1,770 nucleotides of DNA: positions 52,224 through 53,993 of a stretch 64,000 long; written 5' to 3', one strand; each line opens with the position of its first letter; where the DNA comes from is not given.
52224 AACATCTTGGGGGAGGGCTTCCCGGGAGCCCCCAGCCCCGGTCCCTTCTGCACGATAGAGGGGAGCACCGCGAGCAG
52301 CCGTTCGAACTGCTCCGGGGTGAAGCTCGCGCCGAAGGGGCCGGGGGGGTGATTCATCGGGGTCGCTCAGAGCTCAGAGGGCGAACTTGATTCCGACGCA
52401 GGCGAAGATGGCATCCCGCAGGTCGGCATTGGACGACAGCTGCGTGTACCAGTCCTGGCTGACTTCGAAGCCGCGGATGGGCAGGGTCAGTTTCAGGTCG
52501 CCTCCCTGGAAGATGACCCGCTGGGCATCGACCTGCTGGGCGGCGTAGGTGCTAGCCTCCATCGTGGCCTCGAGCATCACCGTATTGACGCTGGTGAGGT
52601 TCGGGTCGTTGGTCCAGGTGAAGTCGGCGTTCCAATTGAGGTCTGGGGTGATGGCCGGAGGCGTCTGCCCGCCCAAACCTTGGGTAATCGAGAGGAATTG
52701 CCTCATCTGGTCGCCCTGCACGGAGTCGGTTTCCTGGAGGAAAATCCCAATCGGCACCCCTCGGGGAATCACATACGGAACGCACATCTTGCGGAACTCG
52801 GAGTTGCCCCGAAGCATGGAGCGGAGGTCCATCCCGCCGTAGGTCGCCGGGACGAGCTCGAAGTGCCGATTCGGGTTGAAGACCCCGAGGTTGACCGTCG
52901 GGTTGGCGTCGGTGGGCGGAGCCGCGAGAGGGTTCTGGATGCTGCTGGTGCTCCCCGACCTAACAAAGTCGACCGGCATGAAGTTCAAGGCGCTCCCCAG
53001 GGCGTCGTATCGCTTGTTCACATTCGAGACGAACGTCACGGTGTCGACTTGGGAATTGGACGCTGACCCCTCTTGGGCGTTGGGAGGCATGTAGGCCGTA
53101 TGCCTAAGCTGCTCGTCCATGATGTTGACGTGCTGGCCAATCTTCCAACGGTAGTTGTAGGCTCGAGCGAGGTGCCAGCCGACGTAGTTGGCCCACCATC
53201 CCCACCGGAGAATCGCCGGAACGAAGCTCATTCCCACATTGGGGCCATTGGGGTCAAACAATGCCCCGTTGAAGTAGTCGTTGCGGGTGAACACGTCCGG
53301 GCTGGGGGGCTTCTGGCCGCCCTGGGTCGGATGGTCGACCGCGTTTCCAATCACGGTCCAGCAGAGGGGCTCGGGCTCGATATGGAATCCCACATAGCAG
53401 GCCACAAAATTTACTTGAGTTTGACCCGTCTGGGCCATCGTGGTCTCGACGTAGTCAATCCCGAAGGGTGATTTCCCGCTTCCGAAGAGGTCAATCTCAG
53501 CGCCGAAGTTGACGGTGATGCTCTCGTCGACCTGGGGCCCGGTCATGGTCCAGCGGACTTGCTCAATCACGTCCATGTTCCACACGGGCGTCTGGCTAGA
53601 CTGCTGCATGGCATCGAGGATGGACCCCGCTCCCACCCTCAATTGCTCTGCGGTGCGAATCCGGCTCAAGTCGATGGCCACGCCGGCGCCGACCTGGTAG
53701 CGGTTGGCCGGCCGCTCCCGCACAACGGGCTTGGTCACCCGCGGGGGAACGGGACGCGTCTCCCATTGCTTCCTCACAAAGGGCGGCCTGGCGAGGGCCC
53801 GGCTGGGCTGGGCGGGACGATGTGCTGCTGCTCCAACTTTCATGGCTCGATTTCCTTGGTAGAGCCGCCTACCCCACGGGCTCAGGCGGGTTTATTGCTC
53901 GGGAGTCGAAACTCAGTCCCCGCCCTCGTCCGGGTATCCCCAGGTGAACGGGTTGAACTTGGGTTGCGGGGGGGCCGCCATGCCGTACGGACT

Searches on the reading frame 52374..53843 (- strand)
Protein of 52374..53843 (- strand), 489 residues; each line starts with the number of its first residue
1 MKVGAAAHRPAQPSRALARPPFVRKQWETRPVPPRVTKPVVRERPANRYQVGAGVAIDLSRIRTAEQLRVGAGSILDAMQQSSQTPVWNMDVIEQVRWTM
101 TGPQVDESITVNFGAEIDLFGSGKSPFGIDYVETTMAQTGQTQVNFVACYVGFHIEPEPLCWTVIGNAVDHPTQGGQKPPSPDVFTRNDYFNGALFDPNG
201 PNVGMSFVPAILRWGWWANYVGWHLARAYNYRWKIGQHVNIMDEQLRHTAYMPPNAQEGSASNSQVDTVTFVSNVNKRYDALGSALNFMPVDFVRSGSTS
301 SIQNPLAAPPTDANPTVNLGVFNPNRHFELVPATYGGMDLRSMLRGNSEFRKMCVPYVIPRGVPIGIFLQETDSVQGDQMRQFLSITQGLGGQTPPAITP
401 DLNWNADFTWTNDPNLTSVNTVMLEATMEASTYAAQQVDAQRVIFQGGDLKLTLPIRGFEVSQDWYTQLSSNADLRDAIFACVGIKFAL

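Call 5: search_protein_families(library=pfam, proteins=[window:52374-53843:-], max_evalue=0.01)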
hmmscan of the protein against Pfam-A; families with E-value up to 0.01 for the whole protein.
window:52374-53843:- (489 aa): 0 families

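Call 6: search_protein_families(library=phrogs, proteins=[window:52374-53843:-], max_evalue=0.01)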
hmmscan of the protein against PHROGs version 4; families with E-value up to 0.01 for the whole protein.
window:52374-53843:- (489 aa): 0 families

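Call 9: find_encoding_contigs(protein=window:52374-53843:-, flank=10000, max_places=6)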
Protein window:52374-53843:- (489 aa): 4 contigs read that carry it; 2 places shown.
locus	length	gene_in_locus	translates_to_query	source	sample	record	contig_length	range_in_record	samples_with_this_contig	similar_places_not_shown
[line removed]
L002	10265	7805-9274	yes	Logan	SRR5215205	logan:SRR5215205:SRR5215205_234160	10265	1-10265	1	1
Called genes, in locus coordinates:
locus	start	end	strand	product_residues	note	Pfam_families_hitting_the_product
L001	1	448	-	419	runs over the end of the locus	-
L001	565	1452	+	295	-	-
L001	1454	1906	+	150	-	-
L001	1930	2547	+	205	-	-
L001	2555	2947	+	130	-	-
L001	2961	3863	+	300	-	-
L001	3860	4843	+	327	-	-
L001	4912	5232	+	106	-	-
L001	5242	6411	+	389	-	-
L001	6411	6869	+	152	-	-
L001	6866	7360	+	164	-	-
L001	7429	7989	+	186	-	-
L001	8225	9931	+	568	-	-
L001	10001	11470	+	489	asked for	-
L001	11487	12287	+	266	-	-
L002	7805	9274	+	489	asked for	-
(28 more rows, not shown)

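Call 10: find_related_loci(query=window:52374-53843:-, collection=viral_contigs, flank=10000)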
Query window:52374-53843:- (489 aa) in viral_contigs; peptide patterns used: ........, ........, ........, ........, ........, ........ (x = any residue, [..] = any of these).
7 stretches matched a pattern; 5 encode a relative of the query (tblastn E <= 1e-3); 5 distinct loci.
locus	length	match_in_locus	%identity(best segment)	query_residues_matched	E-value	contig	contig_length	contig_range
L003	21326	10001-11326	65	28-488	0e+0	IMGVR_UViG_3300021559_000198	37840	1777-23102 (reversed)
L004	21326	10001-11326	66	28-488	0e+0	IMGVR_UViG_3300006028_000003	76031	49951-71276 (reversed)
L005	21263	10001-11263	57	51-488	4e-162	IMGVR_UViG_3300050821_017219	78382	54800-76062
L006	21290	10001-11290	56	45-489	9e-158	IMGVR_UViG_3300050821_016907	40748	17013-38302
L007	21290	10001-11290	56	45-489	9e-158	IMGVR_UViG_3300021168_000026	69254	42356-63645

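Call 23: find_related_loci(query=A1, collection=metagenome_contigs, flank=10000)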
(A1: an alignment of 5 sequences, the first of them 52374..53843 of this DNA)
Query A1 (489 aa) in metagenome_contigs; peptide patterns used: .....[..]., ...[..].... (x = any residue, [..] = any of these).
245 stretches matched a pattern; 15 encode a relative of the query (tblastn E <= 1e-3); 15 distinct loci.
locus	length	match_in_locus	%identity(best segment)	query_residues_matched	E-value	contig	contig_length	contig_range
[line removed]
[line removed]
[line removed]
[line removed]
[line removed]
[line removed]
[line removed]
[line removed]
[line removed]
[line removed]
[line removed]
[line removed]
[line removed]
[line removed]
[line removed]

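Call 32: search_solved_structures(query=A1, max_evalue=1)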
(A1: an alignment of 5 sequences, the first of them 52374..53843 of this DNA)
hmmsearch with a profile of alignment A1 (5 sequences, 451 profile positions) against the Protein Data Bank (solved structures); distinct sequences matched with E-value up to 1: 0.

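Call 41: search_dna_similar(query=window:52374-53843:-, collection=phages, mode=protein, max_evalue=0.001, max_rows=10)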
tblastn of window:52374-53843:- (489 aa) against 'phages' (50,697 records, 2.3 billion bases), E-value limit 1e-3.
No match.

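Call 45: find_homologous_proteins(query=window:52374-53843:-, max_evalue=0.00001)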
Query window:52374-53843:- (489 aa): 214 proteins with E <= 0.00001 among 8000 candidates; the best 120 are listed.
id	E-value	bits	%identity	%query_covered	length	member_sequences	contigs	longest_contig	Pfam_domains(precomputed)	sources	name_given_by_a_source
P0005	0.0e+0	1057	100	93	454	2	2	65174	-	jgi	-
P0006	6.8e-224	762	72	95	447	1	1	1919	-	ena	-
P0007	1.1e-218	745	71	94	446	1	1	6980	-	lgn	-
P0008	1.7e-217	741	71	95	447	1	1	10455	-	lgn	-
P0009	2.3e-216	737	71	94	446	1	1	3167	-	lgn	-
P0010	4.7e-209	713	70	94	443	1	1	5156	-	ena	-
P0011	1.7e-206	705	68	95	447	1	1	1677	-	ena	-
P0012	2.5e-204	698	68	94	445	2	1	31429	-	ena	-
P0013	8.5e-203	692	68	95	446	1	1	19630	-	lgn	-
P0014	2.0e-199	681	68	93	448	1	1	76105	-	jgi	jgi:hypothetical protein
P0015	5.1e-199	680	66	95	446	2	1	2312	-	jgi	jgi:hypothetical protein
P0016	3.9e-198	677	68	93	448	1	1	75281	-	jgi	jgi:hypothetical protein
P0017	1.7e-197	675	68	91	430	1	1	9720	-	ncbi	-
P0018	2.6e-197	674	66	94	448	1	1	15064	-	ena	-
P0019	6.5e-197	673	68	95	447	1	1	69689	-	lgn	-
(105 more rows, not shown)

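Call 46: find_encoding_contigs(protein=P0008, flank=10000, max_places=2)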
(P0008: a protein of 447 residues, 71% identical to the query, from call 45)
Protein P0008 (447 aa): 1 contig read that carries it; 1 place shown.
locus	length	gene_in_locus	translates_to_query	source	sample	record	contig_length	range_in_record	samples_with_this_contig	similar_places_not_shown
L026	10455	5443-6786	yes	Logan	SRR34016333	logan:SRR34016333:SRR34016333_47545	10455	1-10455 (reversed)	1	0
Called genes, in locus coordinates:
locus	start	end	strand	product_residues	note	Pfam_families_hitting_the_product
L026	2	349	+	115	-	?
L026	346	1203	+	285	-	-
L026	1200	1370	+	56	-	-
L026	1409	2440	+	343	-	-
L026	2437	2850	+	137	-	-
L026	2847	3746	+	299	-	-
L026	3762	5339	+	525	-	-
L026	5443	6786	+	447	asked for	-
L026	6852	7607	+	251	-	-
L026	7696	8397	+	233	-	-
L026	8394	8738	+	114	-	-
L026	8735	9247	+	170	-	-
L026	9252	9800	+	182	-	-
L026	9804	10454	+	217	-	?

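Call 47: find_encoding_contigs(protein=P0007, flank=10000, max_places=2)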
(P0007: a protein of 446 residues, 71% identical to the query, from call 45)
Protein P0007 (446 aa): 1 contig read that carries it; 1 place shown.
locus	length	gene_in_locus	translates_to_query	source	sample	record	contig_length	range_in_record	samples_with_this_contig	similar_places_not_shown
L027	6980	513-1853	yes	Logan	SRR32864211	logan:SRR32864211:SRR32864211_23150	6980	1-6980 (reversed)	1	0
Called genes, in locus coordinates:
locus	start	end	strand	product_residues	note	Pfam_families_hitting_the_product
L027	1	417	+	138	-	?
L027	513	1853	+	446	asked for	-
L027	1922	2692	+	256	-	-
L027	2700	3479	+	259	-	-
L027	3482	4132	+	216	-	-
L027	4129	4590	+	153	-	-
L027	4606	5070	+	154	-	-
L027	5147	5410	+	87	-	PF10685:KGG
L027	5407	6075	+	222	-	-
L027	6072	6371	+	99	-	PF00166:Cpn10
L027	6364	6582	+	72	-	-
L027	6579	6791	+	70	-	-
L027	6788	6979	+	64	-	?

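Call 48: find_encoding_contigs(protein=P0012, flank=10000, max_places=2)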
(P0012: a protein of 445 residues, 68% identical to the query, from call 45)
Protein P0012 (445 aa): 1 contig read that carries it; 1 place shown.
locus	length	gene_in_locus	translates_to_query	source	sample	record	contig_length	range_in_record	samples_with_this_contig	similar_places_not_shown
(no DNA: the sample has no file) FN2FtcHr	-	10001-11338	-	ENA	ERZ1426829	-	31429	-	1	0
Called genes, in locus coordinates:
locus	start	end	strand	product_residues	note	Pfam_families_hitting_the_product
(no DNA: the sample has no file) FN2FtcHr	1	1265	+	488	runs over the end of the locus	-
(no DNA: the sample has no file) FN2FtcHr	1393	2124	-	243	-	-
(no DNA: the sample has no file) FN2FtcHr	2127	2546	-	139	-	-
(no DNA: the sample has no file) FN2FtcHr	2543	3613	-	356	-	-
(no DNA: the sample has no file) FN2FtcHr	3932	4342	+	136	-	-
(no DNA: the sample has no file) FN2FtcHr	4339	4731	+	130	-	-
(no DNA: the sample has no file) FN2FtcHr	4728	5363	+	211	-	-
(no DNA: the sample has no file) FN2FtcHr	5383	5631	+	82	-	-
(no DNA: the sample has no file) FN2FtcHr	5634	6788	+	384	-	-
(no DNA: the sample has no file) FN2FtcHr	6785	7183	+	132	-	-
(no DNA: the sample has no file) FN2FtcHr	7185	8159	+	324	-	-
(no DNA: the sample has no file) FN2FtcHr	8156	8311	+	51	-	-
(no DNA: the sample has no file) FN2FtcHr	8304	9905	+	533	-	-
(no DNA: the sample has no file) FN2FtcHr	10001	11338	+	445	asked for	-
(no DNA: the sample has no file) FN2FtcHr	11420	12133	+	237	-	-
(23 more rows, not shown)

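Call 49: find_encoding_contigs(protein=P0013, flank=10000, max_places=2)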
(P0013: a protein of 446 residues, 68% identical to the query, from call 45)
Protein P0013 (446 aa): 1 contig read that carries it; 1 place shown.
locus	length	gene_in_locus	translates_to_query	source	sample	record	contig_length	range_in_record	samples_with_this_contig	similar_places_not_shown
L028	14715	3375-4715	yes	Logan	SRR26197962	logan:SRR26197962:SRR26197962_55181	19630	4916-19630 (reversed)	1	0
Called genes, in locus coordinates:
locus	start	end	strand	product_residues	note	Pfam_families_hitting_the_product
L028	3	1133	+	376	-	?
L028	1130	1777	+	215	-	-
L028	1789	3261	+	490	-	-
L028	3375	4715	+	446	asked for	-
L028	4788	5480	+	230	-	-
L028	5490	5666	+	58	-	-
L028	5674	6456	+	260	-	-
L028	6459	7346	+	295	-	-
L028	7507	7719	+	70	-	PF10685:KGG (faint)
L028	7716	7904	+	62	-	-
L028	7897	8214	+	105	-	PF00166:Cpn10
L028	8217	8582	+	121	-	-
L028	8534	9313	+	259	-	-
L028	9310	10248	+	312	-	-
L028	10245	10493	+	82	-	-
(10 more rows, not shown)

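Call 67: predict_structure(alignment_id=A2)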
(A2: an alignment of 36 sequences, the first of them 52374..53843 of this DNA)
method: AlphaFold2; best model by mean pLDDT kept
length: 489 residues; sequences in the alignment: 36
mean_pLDDT: 71.4   pTM: 0.69
mean pLDDT of the five models: 71.4, 71.3, 69.1, 69.1, 67.9
residues with pLDDT >= 90: 69; 70-90: 209; 50-70: 146; < 50: 65
segments of 3 or more residues with pLDDT < 50: 1-31, 47-56, 255-260, 338-343, 346-348, 487-489
pLDDT, mean of each block of 10 residues (from residue 1): 36 40 41 51 47 48 59 61 66 84 88 85 68 72 77 81 92 84 86 74 78 90 86 73 57 50 79 93 90 87 54 64 89 65 50 66 81 92 88 84 65 53 73 77 91 82 71 68 54
secondary structure, 60 per line:
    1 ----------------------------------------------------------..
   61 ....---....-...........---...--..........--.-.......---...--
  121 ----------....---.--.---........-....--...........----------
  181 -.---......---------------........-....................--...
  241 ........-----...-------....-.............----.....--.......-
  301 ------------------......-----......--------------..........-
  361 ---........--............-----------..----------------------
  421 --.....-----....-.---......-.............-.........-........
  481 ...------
elements in order: H59-64 H68-71 H73-83 E92-101 H106-112 E116-118 E131-134 E145-152 E154-157 E160-170 H187-191 E207-214 H216-228 E229-235 E238-245 E264-267 H269-281 E286-290 E293-299 E319-324 E330-335 E350-359 E364-371 H374-384 E423-427 E433-436 E442-447 E449-461 H463-471 H473-483

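Call 71: fold_search(model_id=the predicted structure, library=pdb)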
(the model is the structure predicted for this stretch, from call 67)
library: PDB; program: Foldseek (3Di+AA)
matches with E <= 10: 97; with E <= 0.001: 0
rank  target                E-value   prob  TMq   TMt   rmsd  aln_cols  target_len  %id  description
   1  6igf_I                1.3e-01  0.02  0.09  0.10  24.1       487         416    8  Crystal structure of Human Papillomavirus type 52 pentamer (released 2018-11-28)
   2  9ml1_A                1.3e-01  0.02  0.08  0.09  23.9       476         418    9  D24.1M01 Fab bound to HPV16 L1 pentamer (released 2025-08-20)
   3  7f8i_D                2.0e-01  0.02  0.10  0.11  24.7       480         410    9  Crystal structure of HPV6 L1 pentamer (released 2022-07-06)
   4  7ryj_C                3.9e-01  0.02  0.09  0.10  24.1       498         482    7  Cryo EM analysis reveals inherent flexibility of authentic murine papillomavirus capsids (released 2021-11-10)
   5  5jb1_B                3.9e-01  0.01  0.07  0.07  28.4       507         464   11  Pseudo-atomic structure of Human Papillomavirus Type 59 L1 Virus-like Particle (released 2016-05-18)
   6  6igf_H                4.9e-01  0.02  0.10  0.11  23.6       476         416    8  Crystal structure of Human Papillomavirus type 52 pentamer (released 2018-11-28)
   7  7dnh_B                5.7e-01  0.01  0.07  0.08  24.4       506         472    8  2-fold subparticles refinement of human papillomavirus type 58 pseudovirus in complexed with the Fab fragment of 2H3 (released 2020-12-30)
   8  6igf_F                6.4e-01  0.01  0.10  0.11  23.9       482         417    9  Crystal structure of Human Papillomavirus type 52 pentamer (released 2018-11-28)
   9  8yqt_C                6.4e-01  0.01  0.05  0.06  31.3       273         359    9  African swine fever virus RNA Polymerase-M1249L complex2 (released 2024-11-06)
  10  6igf_E                7.6e-01  0.01  0.09  0.09  22.1       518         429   10  Crystal structure of Human Papillomavirus type 52 pentamer (released 2018-11-28)
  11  6igf_C                8.0e-01  0.01  0.09  0.10  23.9       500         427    9  Crystal structure of Human Papillomavirus type 52 pentamer (released 2018-11-28)
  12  7kdd_A                8.0e-01  0.01  0.07  0.06  34.1       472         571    8  HCMV postfusion gB in complex with SM5-1 Fab (released 2021-03-17)
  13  1iwg                  9.0e-01  0.01  0.06  0.04  27.1       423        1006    8  Crystal structure of Bacterial Multidrug Efflux transporter AcrB (released 2002-10-23)
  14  6igf_A                1.0e+00  0.02  0.12  0.13  22.1       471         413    8  Crystal structure of Human Papillomavirus type 52 pentamer (released 2018-11-28)
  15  6igc_K                1.1e+00  0.01  0.08  0.09  23.9       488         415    8  Crystal structure of HPV58/33/52 chimeric L1 pentamer (released 2018-11-21)
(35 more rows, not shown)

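Call 74: fold_search(model_id=the predicted structure, library=viral)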
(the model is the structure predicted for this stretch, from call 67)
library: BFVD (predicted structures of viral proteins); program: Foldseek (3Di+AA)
matches with E <= 10: 139; with E <= 0.001: 0
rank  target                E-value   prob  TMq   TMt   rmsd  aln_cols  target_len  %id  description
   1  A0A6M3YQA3            6.0e-02  0.02  0.08  0.07  30.3       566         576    8  Capsid protein [Hepeviridae sp.]
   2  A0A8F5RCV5            6.7e-02  0.10  0.12  0.21  27.1       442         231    8  (no name in the UniProt tables at hand)
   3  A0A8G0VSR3            8.4e-02  0.03  0.09  0.09  29.4       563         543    9  (no name in the UniProt tables at hand)
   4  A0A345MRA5            9.4e-02  0.07  0.12  0.18  28.3       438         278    8  (no name in the UniProt tables at hand)
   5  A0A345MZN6            1.0e-01  0.07  0.06  0.08  24.1       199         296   14  (no name in the UniProt tables at hand)
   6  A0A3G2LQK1            1.2e-01  0.02  0.07  0.08  33.5       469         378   11  Structural protein (Fragment) [Mytedu virus 1]
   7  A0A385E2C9            1.4e-01  0.05  0.07  0.12  25.8       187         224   15  (no name in the UniProt tables at hand)
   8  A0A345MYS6            2.1e-01  0.04  0.10  0.15  24.7       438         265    7  (no name in the UniProt tables at hand)
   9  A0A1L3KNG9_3          2.6e-01  0.03  0.08  0.05  31.4       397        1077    9  (no name in the UniProt tables at hand)
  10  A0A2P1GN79            3.6e-01  0.01  0.07  0.05  38.0       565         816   10  Capsid protein [Wenling thamnaconus striatus hepevirus]
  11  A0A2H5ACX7            4.0e-01  0.01  0.06  0.09  30.5       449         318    9  Capsid protein 2 (Fragment) [Taura syndrome virus]
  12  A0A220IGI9            4.5e-01  0.03  0.12  0.12  26.1       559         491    9  Capsid protein [Giant panda anellovirus]
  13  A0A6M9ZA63            4.8e-01  0.02  0.07  0.11  33.4       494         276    9  Capsid protein [Cressdnaviricota sp.]
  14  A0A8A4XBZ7            5.0e-01  0.01  0.07  0.08  29.4       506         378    8  Capsid protein [Emberiza rustica CRESS-DNA-virus sp.]
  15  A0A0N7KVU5            5.3e-01  0.02  0.09  0.05  28.7       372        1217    8  (no name in the UniProt tables at hand)
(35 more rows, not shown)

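Call 77: find_related_loci(query=A2, collection=genome_contigs, flank=10000)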
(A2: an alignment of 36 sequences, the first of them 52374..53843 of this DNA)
Query A2 (489 aa) in genome_contigs; peptide patterns used: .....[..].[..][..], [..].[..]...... (x = any residue, [..] = any of these).
23 stretches matched a pattern; 2 encode a relative of the query (tblastn E <= 1e-3); 2 distinct loci.
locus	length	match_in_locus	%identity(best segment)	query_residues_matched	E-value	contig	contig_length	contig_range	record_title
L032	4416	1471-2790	49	28-488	4e-140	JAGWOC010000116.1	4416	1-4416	MAG: Chloroflexota bacterium isolate REEB247 contig-150_31631, whole genome shotgun sequence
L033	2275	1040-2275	50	42-465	8e-144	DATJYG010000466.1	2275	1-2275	MAG TPA_asm: Polyangiaceae bacterium isolate SMAG_U15146 k141_2813329, whole genome shotgun sequence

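Call 89: find_encoding_contigs(protein=P0019, flank=10000, max_places=1)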
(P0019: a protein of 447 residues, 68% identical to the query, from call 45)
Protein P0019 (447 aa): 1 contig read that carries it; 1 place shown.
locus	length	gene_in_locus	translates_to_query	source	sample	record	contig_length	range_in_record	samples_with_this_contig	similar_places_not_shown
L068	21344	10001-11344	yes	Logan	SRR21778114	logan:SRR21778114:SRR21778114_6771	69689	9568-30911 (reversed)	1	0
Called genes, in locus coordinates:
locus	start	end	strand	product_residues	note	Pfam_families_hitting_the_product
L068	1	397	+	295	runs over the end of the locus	-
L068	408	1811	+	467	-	-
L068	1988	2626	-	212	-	-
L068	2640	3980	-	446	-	-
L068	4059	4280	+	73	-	-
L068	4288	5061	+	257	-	-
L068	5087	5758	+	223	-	-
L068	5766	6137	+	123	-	-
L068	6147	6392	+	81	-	-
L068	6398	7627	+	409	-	-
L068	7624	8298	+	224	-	-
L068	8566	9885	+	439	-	-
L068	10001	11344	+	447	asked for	-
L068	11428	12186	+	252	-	-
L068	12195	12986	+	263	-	-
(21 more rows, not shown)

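Call 90: find_encoding_contigs(protein=P0014, flank=10000, max_places=1)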
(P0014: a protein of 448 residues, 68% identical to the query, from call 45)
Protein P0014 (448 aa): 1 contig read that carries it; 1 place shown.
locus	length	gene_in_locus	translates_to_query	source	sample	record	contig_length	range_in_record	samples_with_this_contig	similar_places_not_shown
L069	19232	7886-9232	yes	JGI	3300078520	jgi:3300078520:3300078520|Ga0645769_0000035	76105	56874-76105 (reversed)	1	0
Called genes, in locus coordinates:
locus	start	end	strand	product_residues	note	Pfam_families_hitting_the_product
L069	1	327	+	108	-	?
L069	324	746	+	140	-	-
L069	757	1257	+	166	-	-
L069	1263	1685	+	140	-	-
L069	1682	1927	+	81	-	-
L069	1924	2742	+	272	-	-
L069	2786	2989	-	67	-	-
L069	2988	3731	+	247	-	-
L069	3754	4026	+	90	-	-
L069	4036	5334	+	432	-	PF01841:Transglut_core (weak)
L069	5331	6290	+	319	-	-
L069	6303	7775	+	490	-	-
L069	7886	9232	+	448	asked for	-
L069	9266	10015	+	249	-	-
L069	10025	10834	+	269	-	-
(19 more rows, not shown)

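Call 91: find_encoding_contigs(protein=P0010, flank=10000, max_places=1)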
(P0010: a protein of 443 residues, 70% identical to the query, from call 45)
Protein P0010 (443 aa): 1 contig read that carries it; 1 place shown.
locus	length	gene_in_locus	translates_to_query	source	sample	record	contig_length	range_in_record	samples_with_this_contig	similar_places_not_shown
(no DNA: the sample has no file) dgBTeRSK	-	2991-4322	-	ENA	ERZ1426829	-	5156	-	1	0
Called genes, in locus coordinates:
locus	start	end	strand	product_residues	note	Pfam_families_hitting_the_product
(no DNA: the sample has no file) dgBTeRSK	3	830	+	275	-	?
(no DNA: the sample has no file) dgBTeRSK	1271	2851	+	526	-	-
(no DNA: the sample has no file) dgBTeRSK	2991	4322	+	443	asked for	-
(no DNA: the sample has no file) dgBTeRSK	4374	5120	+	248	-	-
